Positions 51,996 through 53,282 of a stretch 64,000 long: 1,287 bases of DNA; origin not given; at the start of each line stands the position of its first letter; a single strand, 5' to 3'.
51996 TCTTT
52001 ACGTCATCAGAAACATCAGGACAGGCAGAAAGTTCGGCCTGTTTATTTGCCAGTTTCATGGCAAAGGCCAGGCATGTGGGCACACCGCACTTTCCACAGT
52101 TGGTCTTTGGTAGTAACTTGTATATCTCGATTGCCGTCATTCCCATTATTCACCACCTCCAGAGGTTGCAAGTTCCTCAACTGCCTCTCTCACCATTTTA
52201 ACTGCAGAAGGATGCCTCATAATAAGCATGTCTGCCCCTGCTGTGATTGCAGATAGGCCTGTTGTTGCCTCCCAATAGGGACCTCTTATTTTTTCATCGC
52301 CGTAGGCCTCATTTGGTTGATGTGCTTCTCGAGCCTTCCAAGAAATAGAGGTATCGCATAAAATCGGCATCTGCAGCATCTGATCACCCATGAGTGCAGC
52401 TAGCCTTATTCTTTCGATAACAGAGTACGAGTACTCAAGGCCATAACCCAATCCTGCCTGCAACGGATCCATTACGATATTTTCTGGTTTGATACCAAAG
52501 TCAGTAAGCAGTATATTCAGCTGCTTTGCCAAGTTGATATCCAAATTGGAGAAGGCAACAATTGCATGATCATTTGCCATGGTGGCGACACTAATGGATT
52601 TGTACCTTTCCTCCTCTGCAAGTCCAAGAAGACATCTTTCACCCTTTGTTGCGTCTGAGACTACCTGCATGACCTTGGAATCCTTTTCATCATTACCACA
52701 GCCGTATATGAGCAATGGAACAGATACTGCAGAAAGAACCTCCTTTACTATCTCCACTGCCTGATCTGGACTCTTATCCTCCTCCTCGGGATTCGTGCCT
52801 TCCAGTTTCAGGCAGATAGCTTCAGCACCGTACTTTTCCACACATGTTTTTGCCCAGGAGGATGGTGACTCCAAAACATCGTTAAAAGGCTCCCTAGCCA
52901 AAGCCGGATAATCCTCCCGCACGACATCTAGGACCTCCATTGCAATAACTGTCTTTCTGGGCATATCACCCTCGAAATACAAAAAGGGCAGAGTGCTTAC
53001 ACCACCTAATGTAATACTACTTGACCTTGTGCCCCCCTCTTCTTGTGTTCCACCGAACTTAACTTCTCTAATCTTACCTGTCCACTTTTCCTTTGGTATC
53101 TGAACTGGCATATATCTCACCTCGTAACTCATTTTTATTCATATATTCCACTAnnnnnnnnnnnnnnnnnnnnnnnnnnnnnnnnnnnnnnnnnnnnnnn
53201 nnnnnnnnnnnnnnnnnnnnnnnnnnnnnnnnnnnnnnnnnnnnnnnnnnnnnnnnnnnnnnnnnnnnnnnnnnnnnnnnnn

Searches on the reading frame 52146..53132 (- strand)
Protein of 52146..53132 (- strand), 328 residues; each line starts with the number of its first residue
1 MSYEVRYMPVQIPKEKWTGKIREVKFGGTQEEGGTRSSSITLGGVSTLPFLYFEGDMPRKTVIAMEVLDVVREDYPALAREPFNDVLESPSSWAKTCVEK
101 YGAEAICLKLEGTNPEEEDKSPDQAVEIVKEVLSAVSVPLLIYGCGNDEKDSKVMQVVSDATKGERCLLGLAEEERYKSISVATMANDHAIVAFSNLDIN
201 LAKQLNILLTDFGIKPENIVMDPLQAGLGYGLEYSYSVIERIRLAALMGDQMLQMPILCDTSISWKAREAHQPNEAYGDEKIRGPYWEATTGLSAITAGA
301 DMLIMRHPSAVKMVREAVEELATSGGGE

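Call 70: search_protein_families(library=pfam, proteins=[window:52146-53132:-], max_evalue=0.00001)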
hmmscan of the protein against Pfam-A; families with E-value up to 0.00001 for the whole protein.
window:52146-53132:- (328 aa): 1 family
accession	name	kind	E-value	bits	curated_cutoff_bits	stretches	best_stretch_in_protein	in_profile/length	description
PF03599.22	CdhD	-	3.9e-45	154.7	24.8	1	34-306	5-241/387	CO dehydrogenase/acetyl-CoA synthase delta subunit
